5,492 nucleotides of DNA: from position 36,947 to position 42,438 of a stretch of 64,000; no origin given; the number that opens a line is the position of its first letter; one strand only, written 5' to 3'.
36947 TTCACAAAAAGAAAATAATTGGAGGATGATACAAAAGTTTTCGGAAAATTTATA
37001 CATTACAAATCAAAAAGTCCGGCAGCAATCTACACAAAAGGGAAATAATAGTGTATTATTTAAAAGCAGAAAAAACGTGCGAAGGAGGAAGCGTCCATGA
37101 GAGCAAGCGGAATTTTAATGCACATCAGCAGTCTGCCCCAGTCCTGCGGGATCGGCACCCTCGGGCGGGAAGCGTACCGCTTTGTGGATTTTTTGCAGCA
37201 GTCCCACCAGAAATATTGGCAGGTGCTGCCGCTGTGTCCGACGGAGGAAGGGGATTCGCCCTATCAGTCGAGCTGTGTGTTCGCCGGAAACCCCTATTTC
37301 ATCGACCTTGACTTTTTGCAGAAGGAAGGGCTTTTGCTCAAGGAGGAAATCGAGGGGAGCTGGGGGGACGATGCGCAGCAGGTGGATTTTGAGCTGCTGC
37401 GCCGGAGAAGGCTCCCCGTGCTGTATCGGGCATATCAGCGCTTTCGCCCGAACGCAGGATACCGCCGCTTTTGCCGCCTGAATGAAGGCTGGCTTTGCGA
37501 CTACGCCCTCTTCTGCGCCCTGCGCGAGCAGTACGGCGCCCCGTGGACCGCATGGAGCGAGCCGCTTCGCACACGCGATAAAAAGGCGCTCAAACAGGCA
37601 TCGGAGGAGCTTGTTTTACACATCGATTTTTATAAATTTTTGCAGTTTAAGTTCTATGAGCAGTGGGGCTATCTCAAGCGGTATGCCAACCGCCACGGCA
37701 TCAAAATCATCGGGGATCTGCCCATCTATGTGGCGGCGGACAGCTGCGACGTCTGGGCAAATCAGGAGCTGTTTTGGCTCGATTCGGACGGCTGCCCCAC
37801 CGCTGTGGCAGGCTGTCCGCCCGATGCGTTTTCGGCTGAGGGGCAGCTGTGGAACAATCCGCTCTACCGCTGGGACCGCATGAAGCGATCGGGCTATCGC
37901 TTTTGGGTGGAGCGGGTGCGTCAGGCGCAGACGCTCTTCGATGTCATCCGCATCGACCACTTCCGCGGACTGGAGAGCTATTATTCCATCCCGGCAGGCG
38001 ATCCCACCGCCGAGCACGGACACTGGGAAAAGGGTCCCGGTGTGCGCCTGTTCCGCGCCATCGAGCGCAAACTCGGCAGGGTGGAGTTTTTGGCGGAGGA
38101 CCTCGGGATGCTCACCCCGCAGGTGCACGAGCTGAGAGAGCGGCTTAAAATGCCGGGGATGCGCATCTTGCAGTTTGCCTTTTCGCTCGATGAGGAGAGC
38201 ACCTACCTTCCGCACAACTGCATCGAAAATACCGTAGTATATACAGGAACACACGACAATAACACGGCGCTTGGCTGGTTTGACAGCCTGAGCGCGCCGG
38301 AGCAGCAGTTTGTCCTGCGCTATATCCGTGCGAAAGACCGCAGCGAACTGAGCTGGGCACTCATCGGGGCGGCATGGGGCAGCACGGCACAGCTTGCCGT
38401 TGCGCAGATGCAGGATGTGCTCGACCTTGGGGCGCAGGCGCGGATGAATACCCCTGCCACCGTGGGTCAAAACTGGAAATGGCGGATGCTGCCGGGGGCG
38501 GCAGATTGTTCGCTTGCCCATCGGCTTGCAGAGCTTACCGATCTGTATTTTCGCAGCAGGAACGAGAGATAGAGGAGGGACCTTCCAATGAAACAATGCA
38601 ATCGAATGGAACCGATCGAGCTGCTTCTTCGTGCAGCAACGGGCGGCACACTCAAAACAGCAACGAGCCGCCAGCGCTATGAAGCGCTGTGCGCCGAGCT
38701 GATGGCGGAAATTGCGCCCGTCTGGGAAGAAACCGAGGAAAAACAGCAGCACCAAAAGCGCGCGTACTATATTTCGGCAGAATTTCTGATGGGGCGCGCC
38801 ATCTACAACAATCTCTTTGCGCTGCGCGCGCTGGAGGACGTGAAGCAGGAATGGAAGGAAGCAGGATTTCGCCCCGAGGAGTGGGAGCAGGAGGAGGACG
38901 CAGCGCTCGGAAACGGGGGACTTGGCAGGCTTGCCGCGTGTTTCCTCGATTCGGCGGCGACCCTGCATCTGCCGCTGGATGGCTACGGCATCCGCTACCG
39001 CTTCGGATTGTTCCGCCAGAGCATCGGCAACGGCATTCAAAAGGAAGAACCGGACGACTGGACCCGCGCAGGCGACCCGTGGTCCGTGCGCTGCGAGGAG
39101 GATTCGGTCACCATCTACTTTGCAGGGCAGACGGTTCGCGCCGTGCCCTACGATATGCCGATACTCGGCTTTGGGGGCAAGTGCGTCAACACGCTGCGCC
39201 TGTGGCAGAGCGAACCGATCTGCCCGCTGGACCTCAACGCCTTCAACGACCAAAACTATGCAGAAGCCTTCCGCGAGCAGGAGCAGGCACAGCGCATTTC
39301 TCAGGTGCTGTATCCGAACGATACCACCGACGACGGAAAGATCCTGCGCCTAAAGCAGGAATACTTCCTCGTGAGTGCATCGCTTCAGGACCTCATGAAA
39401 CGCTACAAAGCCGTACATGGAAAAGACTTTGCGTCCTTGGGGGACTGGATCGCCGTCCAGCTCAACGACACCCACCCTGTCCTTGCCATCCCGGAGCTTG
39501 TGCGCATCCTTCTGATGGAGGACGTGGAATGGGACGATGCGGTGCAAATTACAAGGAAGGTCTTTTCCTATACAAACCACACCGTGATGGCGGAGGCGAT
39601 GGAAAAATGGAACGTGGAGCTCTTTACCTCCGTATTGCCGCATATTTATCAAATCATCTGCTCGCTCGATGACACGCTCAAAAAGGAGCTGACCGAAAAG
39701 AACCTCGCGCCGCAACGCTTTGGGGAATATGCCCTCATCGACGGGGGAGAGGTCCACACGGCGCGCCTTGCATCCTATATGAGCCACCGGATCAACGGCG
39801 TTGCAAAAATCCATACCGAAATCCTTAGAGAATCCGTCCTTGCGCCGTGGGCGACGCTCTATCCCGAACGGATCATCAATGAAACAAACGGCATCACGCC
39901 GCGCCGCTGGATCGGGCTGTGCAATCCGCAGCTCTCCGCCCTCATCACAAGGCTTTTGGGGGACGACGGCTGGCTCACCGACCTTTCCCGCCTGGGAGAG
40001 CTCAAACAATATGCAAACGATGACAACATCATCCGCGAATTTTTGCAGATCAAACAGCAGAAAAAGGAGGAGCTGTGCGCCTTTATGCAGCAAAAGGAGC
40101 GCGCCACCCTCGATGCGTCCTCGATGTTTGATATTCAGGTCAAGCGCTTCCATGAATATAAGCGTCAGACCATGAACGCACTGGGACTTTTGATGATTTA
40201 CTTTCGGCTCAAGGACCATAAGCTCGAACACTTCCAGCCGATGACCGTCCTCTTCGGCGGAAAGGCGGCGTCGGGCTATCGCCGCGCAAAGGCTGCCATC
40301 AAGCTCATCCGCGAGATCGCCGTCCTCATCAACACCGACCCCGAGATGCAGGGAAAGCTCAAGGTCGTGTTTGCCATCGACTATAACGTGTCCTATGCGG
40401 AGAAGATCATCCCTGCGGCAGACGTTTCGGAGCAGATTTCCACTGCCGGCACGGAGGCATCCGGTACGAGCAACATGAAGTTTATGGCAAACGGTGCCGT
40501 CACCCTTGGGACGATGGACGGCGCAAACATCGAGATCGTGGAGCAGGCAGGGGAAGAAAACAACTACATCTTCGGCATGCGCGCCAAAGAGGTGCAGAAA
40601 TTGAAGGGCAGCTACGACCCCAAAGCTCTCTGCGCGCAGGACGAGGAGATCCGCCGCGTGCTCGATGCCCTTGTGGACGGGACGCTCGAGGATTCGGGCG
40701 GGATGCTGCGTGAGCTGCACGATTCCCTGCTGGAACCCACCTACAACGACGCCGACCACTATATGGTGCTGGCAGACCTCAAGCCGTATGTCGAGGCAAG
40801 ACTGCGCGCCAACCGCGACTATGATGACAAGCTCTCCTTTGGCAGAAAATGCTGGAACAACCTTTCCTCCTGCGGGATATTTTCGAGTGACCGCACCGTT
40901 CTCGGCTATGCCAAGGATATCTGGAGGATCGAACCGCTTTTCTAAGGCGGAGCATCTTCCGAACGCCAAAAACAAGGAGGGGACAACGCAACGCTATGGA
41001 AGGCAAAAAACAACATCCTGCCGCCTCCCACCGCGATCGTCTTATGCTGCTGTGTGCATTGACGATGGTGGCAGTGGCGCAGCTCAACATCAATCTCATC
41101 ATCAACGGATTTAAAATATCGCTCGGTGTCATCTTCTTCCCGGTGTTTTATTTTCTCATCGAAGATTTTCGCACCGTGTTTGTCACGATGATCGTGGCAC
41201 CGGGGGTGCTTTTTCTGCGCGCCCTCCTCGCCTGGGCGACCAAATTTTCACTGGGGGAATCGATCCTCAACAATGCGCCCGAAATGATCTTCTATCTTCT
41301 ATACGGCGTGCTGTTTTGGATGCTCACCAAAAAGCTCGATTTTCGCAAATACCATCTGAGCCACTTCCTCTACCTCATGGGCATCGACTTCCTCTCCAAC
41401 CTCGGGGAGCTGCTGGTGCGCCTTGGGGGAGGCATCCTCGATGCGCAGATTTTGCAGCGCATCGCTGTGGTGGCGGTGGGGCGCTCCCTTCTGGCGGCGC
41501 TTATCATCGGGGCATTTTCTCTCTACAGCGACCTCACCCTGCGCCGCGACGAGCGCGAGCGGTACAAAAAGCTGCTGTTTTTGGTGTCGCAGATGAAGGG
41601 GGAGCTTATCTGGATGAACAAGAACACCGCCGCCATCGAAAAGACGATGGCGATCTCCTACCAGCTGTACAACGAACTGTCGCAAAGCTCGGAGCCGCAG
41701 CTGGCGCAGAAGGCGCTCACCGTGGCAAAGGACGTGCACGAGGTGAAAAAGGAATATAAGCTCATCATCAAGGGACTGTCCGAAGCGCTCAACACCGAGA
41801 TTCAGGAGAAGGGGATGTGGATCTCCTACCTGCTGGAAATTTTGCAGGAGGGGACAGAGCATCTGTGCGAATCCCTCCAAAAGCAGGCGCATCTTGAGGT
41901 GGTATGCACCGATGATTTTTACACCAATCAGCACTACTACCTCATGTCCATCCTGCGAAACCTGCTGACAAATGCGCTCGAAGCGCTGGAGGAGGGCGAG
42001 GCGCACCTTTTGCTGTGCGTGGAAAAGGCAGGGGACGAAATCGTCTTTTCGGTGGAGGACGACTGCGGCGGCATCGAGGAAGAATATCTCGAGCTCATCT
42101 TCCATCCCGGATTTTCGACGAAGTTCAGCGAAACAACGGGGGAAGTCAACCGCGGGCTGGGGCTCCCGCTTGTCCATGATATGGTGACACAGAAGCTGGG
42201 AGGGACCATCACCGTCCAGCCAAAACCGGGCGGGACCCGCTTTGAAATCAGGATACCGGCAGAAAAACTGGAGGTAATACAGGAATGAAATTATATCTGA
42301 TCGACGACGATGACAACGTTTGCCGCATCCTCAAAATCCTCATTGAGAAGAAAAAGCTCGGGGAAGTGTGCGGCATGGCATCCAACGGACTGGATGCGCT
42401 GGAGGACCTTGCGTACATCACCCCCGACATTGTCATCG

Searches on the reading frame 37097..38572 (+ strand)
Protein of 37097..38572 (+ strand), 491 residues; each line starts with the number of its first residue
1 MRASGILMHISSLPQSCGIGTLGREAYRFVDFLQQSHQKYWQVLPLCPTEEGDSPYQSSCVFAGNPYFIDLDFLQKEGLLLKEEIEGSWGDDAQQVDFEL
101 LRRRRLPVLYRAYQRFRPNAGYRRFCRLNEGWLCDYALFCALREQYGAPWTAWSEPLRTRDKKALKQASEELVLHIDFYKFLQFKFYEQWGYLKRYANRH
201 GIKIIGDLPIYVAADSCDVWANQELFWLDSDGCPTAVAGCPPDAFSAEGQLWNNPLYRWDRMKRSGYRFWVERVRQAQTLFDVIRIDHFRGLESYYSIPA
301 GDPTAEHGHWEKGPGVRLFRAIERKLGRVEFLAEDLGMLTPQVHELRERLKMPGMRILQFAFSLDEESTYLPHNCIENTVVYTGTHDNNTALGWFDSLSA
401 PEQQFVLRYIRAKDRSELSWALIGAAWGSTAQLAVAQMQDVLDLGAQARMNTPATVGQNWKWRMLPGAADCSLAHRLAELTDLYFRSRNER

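Call 18: search_protein_families(library=pfam, proteins=[window:37097-38572:+], max_evalue=0.0001)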
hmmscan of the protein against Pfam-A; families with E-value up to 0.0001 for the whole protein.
window:37097-38572:+ (491 aa): 1 family
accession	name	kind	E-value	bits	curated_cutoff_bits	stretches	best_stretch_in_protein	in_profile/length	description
PF02446.23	Glyco_hydro_77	-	2.3e-177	591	25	1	8-466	1-461/465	4-alpha-glucanotransferase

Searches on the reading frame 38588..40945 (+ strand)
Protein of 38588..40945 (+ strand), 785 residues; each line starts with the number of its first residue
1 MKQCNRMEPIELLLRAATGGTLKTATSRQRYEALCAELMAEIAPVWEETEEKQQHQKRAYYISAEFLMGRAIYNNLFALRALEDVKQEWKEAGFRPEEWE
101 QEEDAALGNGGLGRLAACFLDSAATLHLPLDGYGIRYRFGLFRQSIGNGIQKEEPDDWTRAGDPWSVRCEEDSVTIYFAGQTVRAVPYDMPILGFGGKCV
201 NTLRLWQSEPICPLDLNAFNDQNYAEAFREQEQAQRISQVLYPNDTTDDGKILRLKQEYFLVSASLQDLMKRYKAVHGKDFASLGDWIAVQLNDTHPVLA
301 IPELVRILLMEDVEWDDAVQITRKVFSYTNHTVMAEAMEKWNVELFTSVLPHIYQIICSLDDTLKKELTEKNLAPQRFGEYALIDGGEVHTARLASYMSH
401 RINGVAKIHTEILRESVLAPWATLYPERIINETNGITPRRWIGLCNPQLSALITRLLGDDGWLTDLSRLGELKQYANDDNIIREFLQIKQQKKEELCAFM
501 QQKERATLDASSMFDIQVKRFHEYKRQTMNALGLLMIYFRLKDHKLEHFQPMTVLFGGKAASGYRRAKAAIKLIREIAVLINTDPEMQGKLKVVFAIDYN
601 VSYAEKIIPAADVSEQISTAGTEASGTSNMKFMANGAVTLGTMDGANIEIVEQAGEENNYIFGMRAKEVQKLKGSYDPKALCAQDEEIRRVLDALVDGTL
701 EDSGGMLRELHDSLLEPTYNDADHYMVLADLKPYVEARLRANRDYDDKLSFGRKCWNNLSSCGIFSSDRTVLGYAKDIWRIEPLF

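Call 18: search_protein_families(library=pfam, proteins=[window:38588-40945:+], max_evalue=0.0001)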
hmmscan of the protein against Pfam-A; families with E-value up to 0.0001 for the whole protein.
window:38588-40945:+ (785 aa): 1 family
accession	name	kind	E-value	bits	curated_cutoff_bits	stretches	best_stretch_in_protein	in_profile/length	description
PF00343.26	Phosphorylase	-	6e-276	917.8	27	1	100-781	13-713/713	Carbohydrate phosphorylase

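Call 68: find_encoding_contigs(protein=window:38588-40945:+, flank=2000, max_places=4)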
Protein window:38588-40945:+ (785 aa): 1 contig read that carries it; 1 place shown.
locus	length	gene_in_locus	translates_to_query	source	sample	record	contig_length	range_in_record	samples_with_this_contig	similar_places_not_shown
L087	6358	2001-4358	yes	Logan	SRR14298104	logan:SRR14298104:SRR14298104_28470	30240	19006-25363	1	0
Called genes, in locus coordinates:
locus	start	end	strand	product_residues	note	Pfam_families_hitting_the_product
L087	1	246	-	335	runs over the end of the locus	PF14257:DUF4349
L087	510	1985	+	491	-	PF02446:Glyco_hydro_77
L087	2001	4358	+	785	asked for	PF00343:Phosphorylase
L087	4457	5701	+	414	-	PF02518:HATPase_c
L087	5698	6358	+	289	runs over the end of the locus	PF00072:Response_reg, PF08664:YcbB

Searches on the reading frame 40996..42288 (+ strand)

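Call 18: search_protein_families(library=pfam, proteins=[window:40996-42288:+], max_evalue=0.0001)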
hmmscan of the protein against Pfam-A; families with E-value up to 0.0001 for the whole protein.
window:40996-42288:+ (430 aa): 1 family
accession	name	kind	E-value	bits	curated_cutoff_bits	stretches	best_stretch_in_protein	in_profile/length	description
PF02518.31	HATPase_c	-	2.5e-20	73.4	26.4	1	316-423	6-110/111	Histidine kinase-, DNA gyrase B-, and HSP90-like ATPase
